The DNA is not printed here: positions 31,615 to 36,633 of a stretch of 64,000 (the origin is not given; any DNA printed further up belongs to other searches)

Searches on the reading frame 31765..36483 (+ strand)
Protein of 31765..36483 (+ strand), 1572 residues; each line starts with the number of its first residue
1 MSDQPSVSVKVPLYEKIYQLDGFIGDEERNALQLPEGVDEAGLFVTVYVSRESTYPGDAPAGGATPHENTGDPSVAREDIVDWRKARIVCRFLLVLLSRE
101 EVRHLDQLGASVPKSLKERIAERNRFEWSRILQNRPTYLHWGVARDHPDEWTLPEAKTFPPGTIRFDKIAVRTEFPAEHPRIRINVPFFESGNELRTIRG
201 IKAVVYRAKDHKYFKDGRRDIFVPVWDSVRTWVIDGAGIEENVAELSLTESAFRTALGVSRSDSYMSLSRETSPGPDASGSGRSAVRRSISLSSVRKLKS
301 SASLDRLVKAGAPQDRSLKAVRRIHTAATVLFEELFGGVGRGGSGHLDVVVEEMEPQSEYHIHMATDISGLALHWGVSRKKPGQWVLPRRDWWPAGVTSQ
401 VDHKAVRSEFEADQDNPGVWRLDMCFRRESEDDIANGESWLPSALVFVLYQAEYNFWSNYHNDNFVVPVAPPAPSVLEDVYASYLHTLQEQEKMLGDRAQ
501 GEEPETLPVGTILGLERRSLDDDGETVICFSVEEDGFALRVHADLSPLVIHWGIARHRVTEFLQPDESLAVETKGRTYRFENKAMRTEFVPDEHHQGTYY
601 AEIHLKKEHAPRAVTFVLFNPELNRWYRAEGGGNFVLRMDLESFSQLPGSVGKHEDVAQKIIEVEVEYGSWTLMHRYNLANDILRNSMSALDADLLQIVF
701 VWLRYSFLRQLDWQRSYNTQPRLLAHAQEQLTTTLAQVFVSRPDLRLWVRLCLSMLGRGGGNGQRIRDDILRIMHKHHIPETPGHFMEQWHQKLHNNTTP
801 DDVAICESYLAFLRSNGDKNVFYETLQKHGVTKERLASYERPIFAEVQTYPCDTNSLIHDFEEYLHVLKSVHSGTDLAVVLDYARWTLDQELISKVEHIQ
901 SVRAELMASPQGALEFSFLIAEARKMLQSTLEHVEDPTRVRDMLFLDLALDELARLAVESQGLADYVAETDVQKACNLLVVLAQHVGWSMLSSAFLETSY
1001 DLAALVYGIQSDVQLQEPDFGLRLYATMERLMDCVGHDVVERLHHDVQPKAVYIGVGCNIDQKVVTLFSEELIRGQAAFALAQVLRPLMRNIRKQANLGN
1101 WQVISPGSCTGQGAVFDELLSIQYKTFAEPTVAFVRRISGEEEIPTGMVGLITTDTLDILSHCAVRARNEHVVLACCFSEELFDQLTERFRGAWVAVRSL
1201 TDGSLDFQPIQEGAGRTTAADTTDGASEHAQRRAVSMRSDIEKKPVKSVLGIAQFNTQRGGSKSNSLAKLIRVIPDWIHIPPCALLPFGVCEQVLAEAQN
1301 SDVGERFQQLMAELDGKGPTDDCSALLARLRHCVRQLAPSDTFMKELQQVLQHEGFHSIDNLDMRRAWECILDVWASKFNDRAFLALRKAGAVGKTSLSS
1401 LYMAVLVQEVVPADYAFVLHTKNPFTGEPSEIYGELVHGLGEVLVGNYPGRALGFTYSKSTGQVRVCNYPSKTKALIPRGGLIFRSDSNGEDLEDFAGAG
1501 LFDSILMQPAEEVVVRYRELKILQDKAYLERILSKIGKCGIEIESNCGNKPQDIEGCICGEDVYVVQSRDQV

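Call 5: search_protein_families(library=pfam, proteins=[window:31765-36483:+])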
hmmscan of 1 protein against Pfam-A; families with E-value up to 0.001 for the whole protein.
window:31765-36483:+ (1572 aa): 3 families
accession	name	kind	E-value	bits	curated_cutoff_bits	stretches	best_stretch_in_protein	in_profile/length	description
PF23166.1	Ig_N_CWD1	-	8.4e-43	145.8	27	3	344-469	10-121/121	Alpha-glucan water dikinase 1 Ig-like N-terminal domain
PF22973.2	GWD1_pHisD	-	8.5e-30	103.1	27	1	1100-1199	1-99/115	Alpha-glucan water dikinase, phosphohistidine-like domain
PF01326.24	PPDK_N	-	1.3e-13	51.4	27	1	1367-1570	135-308/328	Pyruvate phosphate dikinase, AMP/ATP-binding domain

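Call 9: find_encoding_contigs(protein=window:31765-36483:+, flank=10000, max_places=10)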
Protein window:31765-36483:+ (1572 aa): no gene with exactly this product is on record in the collection.

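Call 10: find_homologous_proteins(query=window:31765-36483:+, max_evalue=1e-20)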
Query window:31765-36483:+ (1572 aa): 6 proteins with E <= 1e-20 among 8000 candidates.
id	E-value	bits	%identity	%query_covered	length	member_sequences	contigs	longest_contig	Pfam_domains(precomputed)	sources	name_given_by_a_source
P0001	0.0e+0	3638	100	100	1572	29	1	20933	PF23166.2,PF01326.25,PF22973.3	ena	-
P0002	0.0e+0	2756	74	100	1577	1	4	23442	PF23166.2,PF01326.25,PF22973.3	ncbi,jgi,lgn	jgi:alpha-glucan,water dikinase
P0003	0.0e+0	2617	76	94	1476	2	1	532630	PF23166.2,PF01326.25,PF22973.3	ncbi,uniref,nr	ncbi:hypothetical protein F1559_002385 [Cyanidiococcus yangmingshanensis]|uniref:Pyruvate phosphate 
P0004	2.4e-164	567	33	65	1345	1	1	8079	PF23166.2,PF01326.25,PF22973.3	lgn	-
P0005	1.6e-160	554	34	65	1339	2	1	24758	PF23166.2,PF01326.25,PF22973.3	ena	-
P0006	4.2e-37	145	28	35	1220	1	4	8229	PF01261.31,PF01326.25,PF22973.3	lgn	-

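Call 11: find_encoding_contigs(protein=P0001, flank=10000, max_places=10)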
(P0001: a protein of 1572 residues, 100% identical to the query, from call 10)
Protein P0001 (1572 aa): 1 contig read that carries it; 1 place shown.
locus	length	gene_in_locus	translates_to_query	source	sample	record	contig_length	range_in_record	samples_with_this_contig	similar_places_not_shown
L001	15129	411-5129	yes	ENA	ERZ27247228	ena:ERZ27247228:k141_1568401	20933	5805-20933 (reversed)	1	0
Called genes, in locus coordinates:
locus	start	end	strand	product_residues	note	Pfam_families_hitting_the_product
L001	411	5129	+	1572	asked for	PF23166:Ig_N_CWD1, PF22973:GWD1_pHisD, PF01326:PPDK_N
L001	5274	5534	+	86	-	-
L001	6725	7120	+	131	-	-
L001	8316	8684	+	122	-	-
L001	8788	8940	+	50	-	-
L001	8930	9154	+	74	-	-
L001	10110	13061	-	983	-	PF12906:RINGv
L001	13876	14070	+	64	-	-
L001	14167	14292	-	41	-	-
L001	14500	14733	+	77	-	-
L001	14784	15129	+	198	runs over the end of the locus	-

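Call 12: find_encoding_contigs(protein=P0002, flank=10000, max_places=10)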
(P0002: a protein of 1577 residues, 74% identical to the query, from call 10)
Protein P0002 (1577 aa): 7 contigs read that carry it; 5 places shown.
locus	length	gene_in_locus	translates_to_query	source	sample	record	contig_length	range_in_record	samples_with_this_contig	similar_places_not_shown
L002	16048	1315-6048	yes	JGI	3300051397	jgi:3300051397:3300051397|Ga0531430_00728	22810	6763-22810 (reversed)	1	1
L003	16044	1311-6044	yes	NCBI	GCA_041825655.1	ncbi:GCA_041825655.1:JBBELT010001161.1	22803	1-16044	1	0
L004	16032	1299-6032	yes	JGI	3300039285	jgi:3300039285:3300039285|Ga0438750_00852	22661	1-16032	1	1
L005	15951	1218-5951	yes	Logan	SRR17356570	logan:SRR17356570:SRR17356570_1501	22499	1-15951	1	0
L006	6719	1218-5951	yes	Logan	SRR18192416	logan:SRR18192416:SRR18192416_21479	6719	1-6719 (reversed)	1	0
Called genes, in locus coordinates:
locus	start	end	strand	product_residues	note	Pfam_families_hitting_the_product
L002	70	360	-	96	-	-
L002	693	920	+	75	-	-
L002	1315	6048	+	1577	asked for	PF23166:Ig_N_CWD1, PF22973:GWD1_pHisD, PF01326:PPDK_N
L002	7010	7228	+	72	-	-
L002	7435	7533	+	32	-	-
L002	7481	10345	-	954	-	PF12906:RINGv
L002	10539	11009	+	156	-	-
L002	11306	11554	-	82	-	-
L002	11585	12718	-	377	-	PF02338:OTU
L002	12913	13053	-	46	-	-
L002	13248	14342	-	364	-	PF00046:Homeodomain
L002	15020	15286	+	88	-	-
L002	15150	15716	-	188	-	PF04051:TRAPP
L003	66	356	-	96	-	-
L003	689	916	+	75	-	-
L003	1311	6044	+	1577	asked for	PF23166:Ig_N_CWD1, PF22973:GWD1_pHisD, PF01326:PPDK_N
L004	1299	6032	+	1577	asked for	PF23166:Ig_N_CWD1, PF22973:GWD1_pHisD, PF01326:PPDK_N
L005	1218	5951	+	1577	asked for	PF23166:Ig_N_CWD1, PF22973:GWD1_pHisD, PF01326:PPDK_N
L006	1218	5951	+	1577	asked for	PF23166:Ig_N_CWD1, PF22973:GWD1_pHisD, PF01326:PPDK_N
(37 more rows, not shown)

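Call 13: find_encoding_contigs(protein=P0003, flank=10000, max_places=10)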
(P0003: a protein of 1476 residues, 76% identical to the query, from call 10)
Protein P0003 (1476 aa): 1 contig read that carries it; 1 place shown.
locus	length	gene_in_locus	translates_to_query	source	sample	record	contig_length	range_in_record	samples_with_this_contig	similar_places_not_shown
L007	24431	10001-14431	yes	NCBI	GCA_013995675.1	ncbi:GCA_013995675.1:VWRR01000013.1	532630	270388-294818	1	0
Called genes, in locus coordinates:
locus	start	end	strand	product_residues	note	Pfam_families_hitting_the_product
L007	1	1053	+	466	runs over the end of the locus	PF00153:Mito_carr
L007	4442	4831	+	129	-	PF00886:Ribosomal_S16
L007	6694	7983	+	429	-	PF12171:zf-C2H2_jaz (weak), PF12756:zf-C2H2_2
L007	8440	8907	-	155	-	-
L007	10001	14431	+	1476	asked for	PF23166:Ig_N_CWD1, PF22973:GWD1_pHisD, PF01326:PPDK_N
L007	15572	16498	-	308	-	-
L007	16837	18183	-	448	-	-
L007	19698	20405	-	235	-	PF02338:OTU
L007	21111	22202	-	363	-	PF00046:Homeodomain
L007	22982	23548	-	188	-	PF04051:TRAPP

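Call 17: list_cluster_members(proteins=[window:31765-36480:+, P0001])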
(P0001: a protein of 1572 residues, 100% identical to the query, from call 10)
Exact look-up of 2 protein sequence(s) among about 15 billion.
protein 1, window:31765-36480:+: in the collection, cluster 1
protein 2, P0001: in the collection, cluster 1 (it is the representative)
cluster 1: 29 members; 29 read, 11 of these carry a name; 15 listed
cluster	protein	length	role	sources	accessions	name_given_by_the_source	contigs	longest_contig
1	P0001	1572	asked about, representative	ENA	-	-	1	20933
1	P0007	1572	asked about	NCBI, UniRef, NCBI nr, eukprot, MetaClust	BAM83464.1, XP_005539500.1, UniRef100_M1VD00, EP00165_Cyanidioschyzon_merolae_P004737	starch associated protein R1 [Cyanidioschyzon merolae strain 10D] | Starch associated protein R1 n=1 Tax=Cyanidioschyzon merolae (strain NIES-3377 / 10D) ... | XP_005539500.1 starch associated protein R1 [Cyanidioschyzon merolae strain 10D]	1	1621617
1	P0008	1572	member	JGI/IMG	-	alpha-glucan,water dikinase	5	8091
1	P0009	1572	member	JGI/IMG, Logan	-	alpha-glucan,water dikinase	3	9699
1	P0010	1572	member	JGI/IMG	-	alpha-glucan,water dikinase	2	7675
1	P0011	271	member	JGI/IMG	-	hypothetical protein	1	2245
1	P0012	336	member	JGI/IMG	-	alpha-glucan,water dikinase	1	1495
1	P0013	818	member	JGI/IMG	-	alpha-glucan,water dikinase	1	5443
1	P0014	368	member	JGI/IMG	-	alpha-glucan,water dikinase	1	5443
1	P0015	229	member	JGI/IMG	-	alpha-glucan,water dikinase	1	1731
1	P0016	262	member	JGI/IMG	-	alpha-glucan,water dikinase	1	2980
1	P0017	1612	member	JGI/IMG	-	alpha-glucan,water dikinase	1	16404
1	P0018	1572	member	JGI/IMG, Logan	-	-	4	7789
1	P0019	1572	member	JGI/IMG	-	-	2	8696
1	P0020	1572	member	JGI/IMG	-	-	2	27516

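Call 20: find_encoding_contigs(protein=P0020, flank=10000, max_places=10)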
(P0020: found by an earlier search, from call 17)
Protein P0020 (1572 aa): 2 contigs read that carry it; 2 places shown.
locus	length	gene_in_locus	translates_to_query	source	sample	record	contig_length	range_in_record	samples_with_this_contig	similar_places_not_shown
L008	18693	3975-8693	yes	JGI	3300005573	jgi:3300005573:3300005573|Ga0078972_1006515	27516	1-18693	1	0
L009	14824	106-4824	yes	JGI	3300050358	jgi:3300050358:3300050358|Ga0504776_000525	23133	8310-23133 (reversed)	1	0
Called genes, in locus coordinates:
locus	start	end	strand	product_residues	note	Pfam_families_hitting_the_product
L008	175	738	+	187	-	-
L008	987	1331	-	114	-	-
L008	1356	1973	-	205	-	-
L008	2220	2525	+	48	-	-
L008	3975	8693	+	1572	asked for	PF23166:Ig_N_CWD1, PF22973:GWD1_pHisD, PF01326:PPDK_N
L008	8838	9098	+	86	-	-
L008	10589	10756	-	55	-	-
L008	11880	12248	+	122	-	-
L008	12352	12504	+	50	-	-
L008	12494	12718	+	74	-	-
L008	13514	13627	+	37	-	-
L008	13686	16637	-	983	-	PF12906:RINGv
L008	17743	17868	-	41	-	-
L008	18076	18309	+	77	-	-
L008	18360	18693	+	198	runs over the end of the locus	-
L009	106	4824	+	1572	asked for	PF23166:Ig_N_CWD1, PF22973:GWD1_pHisD, PF01326:PPDK_N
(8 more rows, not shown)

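Call 21: find_encoding_contigs(protein=P0017, flank=10000, max_places=10)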
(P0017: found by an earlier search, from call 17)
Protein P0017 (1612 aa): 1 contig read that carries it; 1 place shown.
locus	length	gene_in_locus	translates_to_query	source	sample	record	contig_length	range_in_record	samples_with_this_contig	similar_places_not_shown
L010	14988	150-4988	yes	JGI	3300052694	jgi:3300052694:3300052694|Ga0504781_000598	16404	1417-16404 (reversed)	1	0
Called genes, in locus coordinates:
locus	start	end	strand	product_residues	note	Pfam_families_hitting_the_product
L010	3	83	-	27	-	?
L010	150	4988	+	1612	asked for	PF23166:Ig_N_CWD1, PF22973:GWD1_pHisD, PF01326:PPDK_N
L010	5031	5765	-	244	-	-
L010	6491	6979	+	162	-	-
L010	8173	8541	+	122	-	-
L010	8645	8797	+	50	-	-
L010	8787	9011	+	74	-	-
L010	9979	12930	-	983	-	PF12906:RINGv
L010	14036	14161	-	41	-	-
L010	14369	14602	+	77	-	-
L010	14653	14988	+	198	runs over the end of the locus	-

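Call 36: find_encoding_contigs(protein=P0008, flank=4000, max_places=10)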
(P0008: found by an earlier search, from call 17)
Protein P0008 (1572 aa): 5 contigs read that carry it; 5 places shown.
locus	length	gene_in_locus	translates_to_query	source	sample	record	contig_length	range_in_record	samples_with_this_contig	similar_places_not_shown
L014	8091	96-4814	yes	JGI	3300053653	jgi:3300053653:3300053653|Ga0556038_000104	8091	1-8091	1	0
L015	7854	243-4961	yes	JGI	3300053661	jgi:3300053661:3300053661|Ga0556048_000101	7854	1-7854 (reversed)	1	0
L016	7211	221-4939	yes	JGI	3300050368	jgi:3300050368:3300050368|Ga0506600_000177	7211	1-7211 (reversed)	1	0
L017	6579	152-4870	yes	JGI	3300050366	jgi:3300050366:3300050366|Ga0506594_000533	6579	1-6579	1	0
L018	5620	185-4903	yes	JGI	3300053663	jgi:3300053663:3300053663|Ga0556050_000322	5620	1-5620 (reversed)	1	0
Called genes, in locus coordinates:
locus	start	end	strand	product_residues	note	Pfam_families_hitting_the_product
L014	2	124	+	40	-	?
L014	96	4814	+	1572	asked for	PF23166:Ig_N_CWD1, PF22973:GWD1_pHisD, PF01326:PPDK_N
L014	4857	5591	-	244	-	-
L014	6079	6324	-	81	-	-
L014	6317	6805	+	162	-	-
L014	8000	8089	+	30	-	?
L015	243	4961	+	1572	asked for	PF23166:Ig_N_CWD1, PF22973:GWD1_pHisD, PF01326:PPDK_N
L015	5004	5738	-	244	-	-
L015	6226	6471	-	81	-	-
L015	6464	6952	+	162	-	-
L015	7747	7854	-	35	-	?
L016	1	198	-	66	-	?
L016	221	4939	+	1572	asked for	PF23166:Ig_N_CWD1, PF22973:GWD1_pHisD, PF01326:PPDK_N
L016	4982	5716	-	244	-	-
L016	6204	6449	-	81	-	-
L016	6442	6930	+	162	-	-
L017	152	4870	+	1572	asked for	PF23166:Ig_N_CWD1, PF22973:GWD1_pHisD, PF01326:PPDK_N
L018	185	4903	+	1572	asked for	PF23166:Ig_N_CWD1, PF22973:GWD1_pHisD, PF01326:PPDK_N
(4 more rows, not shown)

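Call 37: find_encoding_contigs(protein=P0009, flank=4000, max_places=10)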
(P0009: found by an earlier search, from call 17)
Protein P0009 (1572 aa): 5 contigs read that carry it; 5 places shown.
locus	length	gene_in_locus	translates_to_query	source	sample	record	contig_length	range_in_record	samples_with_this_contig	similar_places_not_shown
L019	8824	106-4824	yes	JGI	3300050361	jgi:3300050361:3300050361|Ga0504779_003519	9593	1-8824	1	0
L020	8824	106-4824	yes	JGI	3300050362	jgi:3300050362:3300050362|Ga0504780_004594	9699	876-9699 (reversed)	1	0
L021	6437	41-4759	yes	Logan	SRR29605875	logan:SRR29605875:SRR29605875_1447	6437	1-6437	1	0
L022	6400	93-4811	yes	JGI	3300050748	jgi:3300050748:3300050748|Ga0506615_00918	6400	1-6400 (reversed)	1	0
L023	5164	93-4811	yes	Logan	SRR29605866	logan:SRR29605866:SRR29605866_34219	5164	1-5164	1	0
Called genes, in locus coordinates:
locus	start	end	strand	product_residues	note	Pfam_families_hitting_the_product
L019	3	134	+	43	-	?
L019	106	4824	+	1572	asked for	PF23166:Ig_N_CWD1, PF22973:GWD1_pHisD, PF01326:PPDK_N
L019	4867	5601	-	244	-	-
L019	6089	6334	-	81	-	-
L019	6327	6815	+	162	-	-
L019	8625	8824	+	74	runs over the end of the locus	-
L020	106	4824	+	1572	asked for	PF23166:Ig_N_CWD1, PF22973:GWD1_pHisD, PF01326:PPDK_N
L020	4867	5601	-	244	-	-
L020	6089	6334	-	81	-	-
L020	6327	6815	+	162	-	-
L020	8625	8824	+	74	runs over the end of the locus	-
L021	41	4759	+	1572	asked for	PF23166:Ig_N_CWD1, PF22973:GWD1_pHisD, PF01326:PPDK_N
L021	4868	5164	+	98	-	-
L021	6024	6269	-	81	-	-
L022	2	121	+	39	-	?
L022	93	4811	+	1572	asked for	PF23166:Ig_N_CWD1, PF22973:GWD1_pHisD, PF01326:PPDK_N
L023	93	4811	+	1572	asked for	PF23166:Ig_N_CWD1, PF22973:GWD1_pHisD, PF01326:PPDK_N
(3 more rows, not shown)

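Call 38: find_encoding_contigs(protein=P0018, flank=4000, max_places=10)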
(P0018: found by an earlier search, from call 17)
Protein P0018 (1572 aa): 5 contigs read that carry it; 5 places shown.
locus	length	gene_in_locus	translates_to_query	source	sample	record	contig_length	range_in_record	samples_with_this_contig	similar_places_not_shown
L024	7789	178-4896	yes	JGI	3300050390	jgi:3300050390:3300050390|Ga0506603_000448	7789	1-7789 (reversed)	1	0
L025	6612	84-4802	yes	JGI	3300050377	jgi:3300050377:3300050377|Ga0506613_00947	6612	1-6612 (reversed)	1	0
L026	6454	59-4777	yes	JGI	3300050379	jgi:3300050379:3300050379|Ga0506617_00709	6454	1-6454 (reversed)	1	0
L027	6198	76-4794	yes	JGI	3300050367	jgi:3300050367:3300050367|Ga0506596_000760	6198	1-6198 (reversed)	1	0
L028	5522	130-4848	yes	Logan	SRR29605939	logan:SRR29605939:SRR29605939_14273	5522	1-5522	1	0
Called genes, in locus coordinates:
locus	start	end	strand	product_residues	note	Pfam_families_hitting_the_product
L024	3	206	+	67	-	?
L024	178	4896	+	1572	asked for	PF23166:Ig_N_CWD1, PF22973:GWD1_pHisD, PF01326:PPDK_N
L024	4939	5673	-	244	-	-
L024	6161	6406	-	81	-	-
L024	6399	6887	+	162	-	-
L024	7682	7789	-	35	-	?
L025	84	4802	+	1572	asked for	PF23166:Ig_N_CWD1, PF22973:GWD1_pHisD, PF01326:PPDK_N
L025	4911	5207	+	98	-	-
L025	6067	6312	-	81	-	-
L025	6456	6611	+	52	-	?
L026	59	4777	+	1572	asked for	PF23166:Ig_N_CWD1, PF22973:GWD1_pHisD, PF01326:PPDK_N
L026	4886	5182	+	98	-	-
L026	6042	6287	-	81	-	-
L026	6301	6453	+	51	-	?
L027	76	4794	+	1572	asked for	PF23166:Ig_N_CWD1, PF22973:GWD1_pHisD, PF01326:PPDK_N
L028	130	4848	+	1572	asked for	PF23166:Ig_N_CWD1, PF22973:GWD1_pHisD, PF01326:PPDK_N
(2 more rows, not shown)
